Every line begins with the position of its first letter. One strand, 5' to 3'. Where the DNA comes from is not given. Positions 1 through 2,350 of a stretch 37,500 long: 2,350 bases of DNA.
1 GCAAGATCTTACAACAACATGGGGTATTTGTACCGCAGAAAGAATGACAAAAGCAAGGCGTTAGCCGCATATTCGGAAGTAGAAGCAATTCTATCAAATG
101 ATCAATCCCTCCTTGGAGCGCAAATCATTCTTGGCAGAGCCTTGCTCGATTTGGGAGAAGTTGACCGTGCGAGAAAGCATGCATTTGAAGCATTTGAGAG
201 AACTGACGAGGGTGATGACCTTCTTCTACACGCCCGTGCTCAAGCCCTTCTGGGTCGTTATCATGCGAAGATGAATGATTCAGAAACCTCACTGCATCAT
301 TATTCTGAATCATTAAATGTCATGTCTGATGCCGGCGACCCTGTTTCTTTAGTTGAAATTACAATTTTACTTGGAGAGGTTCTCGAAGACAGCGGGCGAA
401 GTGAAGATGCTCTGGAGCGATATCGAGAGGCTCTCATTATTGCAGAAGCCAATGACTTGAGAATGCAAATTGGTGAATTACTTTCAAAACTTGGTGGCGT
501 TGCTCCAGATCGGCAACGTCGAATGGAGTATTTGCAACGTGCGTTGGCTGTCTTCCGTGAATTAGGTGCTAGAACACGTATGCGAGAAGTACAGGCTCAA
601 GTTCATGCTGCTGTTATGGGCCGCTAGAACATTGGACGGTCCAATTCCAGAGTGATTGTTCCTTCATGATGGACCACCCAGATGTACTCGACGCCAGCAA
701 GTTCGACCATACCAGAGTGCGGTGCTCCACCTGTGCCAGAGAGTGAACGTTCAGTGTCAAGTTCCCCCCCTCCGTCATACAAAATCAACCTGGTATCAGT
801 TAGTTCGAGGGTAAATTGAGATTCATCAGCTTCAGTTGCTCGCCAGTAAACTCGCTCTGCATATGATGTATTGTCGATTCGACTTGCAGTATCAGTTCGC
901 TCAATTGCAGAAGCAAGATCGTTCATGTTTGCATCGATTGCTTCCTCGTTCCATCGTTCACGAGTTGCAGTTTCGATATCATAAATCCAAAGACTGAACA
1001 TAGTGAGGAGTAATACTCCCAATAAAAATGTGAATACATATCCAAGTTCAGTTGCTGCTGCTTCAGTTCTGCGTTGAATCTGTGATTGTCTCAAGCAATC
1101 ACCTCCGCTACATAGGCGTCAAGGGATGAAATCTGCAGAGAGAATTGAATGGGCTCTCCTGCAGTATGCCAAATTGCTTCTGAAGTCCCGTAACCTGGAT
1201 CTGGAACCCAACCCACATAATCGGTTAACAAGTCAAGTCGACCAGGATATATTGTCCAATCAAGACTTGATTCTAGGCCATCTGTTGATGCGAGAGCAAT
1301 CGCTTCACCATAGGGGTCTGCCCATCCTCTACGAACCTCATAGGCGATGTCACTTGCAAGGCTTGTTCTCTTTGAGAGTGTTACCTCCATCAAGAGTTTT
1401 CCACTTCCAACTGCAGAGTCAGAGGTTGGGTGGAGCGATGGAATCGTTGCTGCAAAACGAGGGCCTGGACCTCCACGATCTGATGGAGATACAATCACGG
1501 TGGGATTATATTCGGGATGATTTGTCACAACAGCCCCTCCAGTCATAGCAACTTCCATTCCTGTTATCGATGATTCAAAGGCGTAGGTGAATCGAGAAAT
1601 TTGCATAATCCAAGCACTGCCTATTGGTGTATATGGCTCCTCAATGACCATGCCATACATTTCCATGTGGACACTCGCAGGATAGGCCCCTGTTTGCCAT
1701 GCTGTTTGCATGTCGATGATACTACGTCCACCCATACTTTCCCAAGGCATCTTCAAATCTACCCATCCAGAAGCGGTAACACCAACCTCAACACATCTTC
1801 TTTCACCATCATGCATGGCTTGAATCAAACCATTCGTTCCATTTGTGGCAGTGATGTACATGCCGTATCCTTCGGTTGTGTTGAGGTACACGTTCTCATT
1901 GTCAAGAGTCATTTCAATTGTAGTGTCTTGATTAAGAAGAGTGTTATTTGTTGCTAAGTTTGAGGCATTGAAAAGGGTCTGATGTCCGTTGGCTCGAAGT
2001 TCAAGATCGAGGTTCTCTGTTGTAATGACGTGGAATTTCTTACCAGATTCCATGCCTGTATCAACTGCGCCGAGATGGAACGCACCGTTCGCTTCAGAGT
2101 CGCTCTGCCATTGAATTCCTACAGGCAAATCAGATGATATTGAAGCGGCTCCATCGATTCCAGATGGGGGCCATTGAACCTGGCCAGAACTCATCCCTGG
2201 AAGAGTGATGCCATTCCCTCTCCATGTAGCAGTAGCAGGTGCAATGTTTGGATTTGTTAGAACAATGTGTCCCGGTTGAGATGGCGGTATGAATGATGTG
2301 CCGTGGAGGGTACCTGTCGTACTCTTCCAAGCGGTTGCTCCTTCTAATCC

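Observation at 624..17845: A 17-kb divergent envelope locus: candidate undescribed surface appendage or adhesion module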

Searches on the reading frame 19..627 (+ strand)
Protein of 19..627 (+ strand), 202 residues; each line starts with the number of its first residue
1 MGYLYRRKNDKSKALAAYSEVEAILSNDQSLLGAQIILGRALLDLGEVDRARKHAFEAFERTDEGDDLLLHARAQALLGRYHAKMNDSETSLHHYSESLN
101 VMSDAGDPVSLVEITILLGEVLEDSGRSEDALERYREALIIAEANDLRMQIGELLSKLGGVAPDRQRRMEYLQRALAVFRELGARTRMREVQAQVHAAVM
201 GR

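Call 5: search_protein_families(library=pfam, proteins=[window:19-627:+], max_evalue=0.01)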
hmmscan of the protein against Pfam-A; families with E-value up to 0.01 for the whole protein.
window:19-627:+ (202 aa): 11 families
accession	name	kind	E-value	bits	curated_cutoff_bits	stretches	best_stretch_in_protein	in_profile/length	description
PF13424.12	TPR_12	-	4.2e-13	49.7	30.1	3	37-102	8-75/77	Tetratricopeptide repeat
PF07719.23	TPR_2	-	6.6e-11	41.9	27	0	117-144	6-33/34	Tetratricopeptide repeat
PF17874.7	TPR_MalT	-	5.1e-08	33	45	1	40-149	9-117/336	MalT-like TPR region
PF00515.34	TPR_1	-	5.6e-07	29.6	27.8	0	1-21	7-27/34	Tetratricopeptide repeat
PF13428.12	TPR_14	-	2.1e-06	28.3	23.5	0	34-76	3-44/44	Tetratricopeptide repeat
PF13432.12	TPR_16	-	1.5e-05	25.8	32.7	0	38-84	3-43/65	Tetratricopeptide repeat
PF13181.12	TPR_8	-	2.9e-05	24.3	25.7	0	1-20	7-26/34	Tetratricopeptide repeat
PF07721.20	TPR_4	-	0.00019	22.2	27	0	34-52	3-21/26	Tetratricopeptide repeat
PF13414.12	TPR_11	-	0.00028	21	26.8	0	122-141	4-23/42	TPR repeat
PF13176.12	TPR_7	-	0.0025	18.2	27.9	0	117-144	4-31/36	Tetratricopeptide repeat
PF13174.12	TPR_6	-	0.0083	17.2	26.3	0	1-21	6-26/33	Tetratricopeptide repeat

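Call 6: search_protein_families(library=ncbifam, proteins=[window:19-627:+], max_evalue=0.01)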
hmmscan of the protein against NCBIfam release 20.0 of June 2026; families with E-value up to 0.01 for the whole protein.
window:19-627:+ (202 aa): 7 families
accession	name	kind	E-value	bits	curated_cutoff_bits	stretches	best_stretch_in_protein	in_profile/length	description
NF053720.1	NsdA_fam_reg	subfamily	5.8e-07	29.4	75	1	114-197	203-288/432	NsdA family TPR-like regulatory protein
NF053617.1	SARPRegAfsRStmc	equivalog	1.3e-06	26.7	1430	1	47-192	791-939/986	SARP-family global regulator AfsR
NF041717.1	HaaA_phane_TPR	equivalog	1.8e-06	26.4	1125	1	10-195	654-838/882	cyclophane-containing RiPP biosynthesis TPR protein HaaT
NF053779.1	BT3442_fam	equivalog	7.3e-05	21.7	940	1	76-173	66-163/563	BT3442 family protein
NF047507.1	TPR_BatC_Lepto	exception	0.0013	18.3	175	1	13-104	42-128/214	TPR repeat-containing protein BatC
NF040959.1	MamA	equivalog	0.0033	16.9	200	1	6-142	48-169/204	magnetosome protein MamA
NF047371.1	FlcA_CTERM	equivalog_domain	0.0086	14.6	300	0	77-144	352-424/646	periplasmic flagellar collar protein FlcA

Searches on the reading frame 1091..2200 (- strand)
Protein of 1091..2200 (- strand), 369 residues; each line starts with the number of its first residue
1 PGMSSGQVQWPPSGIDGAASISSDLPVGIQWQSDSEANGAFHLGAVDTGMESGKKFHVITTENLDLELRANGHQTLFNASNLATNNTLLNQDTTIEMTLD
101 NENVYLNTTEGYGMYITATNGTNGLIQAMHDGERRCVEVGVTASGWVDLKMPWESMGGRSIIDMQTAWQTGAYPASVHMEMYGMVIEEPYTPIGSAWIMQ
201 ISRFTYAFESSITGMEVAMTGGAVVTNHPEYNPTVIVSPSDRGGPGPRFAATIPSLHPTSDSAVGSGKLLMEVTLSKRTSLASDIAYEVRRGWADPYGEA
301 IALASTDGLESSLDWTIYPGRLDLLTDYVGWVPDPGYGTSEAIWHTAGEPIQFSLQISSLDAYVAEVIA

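Call 30: search_protein_families(library=pfam, proteins=[window:1091-2200:-], max_evalue=1)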
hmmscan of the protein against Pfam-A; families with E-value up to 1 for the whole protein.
window:1091-2200:- (369 aa): 0 families
